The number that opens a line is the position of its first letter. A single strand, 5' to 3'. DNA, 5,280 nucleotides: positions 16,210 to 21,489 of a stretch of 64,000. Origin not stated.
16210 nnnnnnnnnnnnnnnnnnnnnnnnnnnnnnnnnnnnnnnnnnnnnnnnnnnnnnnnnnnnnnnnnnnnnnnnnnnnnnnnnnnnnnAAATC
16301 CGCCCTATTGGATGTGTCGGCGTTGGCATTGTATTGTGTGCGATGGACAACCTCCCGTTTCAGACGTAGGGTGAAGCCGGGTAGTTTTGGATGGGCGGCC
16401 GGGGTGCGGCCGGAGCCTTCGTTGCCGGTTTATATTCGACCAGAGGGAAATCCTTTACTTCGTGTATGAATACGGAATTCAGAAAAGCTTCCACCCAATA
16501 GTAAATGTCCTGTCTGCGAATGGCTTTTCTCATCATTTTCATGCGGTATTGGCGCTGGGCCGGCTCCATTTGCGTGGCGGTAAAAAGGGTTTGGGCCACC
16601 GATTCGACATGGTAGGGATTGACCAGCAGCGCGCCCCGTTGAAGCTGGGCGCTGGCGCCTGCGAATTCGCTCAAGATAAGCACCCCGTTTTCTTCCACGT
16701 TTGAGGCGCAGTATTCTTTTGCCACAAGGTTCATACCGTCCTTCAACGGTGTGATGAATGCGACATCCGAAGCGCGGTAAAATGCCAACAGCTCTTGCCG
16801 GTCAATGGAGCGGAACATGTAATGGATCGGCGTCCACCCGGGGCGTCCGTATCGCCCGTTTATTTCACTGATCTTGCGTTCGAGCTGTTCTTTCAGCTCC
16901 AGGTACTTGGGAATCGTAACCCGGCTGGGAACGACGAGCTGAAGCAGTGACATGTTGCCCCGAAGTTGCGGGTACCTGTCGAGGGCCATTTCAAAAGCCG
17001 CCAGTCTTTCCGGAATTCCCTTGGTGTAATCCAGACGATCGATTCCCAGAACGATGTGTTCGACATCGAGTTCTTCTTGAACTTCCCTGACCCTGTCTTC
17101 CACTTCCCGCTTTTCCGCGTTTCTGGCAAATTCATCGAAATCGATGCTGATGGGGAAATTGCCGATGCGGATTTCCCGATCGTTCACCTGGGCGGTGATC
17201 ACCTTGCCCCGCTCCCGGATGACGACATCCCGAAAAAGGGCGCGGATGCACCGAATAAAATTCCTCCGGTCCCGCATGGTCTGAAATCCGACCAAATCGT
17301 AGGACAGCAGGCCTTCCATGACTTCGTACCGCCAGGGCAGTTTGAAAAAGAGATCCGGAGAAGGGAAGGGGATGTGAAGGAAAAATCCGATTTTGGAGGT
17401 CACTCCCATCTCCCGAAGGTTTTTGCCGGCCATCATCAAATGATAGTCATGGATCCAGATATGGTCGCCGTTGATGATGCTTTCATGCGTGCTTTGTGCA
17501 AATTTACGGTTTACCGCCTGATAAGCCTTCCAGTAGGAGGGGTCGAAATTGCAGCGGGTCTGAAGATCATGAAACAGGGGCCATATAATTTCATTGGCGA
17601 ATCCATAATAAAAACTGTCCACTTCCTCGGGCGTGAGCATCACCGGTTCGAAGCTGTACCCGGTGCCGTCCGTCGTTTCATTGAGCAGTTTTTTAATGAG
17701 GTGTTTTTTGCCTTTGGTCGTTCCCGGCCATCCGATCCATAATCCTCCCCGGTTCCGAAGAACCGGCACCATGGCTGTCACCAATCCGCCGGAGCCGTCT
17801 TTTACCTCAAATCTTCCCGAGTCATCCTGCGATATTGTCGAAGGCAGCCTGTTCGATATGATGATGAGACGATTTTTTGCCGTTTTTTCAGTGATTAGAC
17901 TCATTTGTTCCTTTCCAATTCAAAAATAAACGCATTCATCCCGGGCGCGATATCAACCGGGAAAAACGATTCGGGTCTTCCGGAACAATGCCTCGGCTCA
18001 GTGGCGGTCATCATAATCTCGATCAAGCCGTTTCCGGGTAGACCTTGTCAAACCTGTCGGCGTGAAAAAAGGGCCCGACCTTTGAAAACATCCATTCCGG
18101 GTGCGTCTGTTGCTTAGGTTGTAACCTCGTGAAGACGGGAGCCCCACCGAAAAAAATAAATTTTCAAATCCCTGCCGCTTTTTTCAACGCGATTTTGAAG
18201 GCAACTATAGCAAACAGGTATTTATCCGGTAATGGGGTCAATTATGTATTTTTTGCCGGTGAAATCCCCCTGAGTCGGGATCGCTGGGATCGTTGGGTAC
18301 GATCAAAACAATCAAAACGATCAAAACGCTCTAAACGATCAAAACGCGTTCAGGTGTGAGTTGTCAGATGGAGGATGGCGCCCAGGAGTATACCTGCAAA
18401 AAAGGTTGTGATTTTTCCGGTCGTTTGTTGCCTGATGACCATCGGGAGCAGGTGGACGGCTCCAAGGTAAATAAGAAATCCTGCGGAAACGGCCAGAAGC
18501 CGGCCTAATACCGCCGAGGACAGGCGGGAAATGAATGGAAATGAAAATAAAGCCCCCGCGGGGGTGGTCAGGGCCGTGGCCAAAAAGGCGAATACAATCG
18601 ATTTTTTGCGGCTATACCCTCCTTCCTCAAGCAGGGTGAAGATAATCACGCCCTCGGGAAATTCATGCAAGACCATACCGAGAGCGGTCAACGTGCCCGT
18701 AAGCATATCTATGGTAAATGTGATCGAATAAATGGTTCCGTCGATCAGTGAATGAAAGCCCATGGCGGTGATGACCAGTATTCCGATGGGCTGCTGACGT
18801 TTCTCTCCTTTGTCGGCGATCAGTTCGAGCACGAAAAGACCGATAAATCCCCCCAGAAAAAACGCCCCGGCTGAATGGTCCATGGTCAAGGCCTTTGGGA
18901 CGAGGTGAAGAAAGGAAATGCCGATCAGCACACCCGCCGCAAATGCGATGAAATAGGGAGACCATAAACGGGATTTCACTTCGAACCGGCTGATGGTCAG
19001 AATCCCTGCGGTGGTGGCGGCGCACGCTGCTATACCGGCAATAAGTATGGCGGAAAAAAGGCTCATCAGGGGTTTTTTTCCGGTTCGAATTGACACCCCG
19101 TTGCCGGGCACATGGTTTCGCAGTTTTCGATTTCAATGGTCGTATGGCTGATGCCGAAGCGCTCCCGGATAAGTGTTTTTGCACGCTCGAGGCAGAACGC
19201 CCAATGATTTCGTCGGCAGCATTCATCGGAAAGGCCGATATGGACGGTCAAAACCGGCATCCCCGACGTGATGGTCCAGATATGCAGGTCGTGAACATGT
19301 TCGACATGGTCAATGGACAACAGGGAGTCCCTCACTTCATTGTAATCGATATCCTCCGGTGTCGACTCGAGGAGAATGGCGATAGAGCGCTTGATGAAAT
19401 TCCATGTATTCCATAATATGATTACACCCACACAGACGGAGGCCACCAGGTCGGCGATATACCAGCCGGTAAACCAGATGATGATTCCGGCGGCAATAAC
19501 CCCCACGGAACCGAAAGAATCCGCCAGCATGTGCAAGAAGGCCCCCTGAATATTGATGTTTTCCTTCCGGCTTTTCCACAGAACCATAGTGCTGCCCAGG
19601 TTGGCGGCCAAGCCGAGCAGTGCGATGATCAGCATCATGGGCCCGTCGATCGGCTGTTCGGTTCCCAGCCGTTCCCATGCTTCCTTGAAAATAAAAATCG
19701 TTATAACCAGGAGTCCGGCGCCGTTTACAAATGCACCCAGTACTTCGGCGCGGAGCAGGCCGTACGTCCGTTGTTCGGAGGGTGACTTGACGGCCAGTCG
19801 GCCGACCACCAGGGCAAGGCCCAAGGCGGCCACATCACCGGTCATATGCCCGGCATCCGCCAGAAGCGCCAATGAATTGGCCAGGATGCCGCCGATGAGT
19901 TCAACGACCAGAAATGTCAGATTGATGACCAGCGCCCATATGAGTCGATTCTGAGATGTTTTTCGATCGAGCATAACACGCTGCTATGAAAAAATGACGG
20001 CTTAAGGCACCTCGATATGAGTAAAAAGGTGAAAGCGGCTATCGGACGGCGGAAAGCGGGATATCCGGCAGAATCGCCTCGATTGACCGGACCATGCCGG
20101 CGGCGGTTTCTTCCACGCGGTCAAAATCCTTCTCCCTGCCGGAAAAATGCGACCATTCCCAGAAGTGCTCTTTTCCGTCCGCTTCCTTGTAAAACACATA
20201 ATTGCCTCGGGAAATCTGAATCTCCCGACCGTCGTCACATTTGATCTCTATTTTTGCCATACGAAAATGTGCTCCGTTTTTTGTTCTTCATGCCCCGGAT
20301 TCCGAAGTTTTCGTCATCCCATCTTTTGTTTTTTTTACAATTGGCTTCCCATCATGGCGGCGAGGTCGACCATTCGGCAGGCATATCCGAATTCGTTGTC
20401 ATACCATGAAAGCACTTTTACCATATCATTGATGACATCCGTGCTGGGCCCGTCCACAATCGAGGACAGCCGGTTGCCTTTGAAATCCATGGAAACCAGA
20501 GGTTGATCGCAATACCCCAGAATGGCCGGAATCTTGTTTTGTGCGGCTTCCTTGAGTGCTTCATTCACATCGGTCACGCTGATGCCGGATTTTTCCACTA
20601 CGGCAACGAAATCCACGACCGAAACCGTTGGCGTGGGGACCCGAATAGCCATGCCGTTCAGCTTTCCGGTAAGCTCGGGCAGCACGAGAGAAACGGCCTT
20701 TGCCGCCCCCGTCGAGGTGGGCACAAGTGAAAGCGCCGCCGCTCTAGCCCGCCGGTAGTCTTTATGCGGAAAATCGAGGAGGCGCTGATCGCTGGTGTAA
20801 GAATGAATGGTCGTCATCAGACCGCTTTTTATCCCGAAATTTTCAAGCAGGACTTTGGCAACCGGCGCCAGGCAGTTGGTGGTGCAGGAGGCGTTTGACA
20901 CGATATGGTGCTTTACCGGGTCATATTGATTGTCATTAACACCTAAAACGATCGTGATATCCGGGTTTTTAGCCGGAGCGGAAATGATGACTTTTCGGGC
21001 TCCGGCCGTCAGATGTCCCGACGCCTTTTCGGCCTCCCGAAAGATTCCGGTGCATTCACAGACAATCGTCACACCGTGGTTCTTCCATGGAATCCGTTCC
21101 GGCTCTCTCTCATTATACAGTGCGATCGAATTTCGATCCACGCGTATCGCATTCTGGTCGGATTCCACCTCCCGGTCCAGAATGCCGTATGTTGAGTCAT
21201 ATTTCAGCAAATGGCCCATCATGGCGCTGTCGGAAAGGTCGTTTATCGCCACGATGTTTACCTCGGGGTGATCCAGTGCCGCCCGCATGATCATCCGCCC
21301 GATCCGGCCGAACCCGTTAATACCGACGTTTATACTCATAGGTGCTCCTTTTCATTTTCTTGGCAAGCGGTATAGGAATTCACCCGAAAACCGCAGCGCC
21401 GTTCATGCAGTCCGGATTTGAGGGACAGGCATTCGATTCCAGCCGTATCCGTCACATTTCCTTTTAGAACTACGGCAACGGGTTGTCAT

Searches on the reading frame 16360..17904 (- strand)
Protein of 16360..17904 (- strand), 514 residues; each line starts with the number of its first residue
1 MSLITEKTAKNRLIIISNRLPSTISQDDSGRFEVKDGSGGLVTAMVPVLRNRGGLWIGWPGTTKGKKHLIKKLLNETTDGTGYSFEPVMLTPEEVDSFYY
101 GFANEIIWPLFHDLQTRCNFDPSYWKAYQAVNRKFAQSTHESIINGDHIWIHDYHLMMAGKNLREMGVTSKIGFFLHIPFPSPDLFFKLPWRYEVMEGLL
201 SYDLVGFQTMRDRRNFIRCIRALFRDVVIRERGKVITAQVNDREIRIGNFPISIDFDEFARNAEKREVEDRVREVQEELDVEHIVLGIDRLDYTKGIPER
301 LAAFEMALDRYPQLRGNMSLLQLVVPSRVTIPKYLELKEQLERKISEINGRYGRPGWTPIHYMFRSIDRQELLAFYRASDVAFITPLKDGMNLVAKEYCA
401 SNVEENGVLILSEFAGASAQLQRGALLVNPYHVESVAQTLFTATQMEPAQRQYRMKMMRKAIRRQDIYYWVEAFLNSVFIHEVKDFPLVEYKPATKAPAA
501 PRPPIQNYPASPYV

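Call 26: search_protein_families(library=pfam, proteins=[window:16360-17904:-], max_evalue=0.00001)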
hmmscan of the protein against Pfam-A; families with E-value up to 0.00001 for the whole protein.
window:16360-17904:- (514 aa): 1 family
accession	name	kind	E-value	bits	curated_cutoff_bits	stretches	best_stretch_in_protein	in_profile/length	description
PF00982.27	Glyco_transf_20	-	1.2e-143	479.8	32.5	1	12-477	2-470/473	Glycosyltransferase family 20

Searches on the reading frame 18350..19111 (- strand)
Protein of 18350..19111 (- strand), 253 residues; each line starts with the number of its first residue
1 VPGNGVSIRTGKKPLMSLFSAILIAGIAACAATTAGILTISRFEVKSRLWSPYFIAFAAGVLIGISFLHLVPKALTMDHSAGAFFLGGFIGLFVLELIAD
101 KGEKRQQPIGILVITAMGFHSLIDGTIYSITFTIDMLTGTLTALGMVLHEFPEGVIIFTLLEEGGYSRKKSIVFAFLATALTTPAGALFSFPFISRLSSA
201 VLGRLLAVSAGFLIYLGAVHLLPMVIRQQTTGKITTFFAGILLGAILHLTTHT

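Call 26: search_protein_families(library=pfam, proteins=[window:18350-19111:-], max_evalue=0.00001)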
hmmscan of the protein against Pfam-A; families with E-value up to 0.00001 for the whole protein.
window:18350-19111:- (253 aa): 1 family
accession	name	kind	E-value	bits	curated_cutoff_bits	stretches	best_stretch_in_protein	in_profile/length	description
PF02535.28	Zip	-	5.8e-23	82.1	35.1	2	104-247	172-318/323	ZIP Zinc transporter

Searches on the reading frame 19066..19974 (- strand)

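Call 26: search_protein_families(library=pfam, proteins=[window:19066-19974:-], max_evalue=0.00001)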
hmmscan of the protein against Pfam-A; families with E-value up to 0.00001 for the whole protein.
window:19066-19974:- (302 aa): 2 families
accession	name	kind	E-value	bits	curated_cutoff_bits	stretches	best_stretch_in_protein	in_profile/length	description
PF01545.26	Cation_efflux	-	1.4e-43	149.4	26.6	1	11-202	1-198/198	Cation efflux family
PF16916.11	ZT_dimer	-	2e-13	50.6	26.7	1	206-285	1-78/78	Dimerisation domain of Zinc Transporter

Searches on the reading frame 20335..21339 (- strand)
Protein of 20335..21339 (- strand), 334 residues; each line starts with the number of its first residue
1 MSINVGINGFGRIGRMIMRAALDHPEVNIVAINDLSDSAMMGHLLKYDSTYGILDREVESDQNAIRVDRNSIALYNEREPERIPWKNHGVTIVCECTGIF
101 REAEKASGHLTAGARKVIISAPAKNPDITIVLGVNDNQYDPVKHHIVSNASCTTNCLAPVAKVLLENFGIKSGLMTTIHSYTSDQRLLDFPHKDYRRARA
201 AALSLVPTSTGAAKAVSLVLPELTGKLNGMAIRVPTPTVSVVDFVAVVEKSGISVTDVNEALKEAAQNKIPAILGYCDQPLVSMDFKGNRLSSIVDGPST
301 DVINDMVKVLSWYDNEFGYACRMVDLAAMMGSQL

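Call 27: search_protein_families(library=pfam, proteins=[window:20335-21339:-], max_evalue=0.00001)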
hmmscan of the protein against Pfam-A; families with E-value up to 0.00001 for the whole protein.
window:20335-21339:- (334 aa): 2 families
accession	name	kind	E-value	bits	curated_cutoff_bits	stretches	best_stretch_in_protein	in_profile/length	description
PF02800.25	Gp_dh_C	-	1.5e-61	207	24.4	1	157-313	1-158/158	Glyceraldehyde 3-phosphate dehydrogenase, C-terminal domain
PF00044.30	Gp_dh_N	-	2.9e-36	124.2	31.7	1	3-102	1-100/101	Glyceraldehyde 3-phosphate dehydrogenase, NAD binding domain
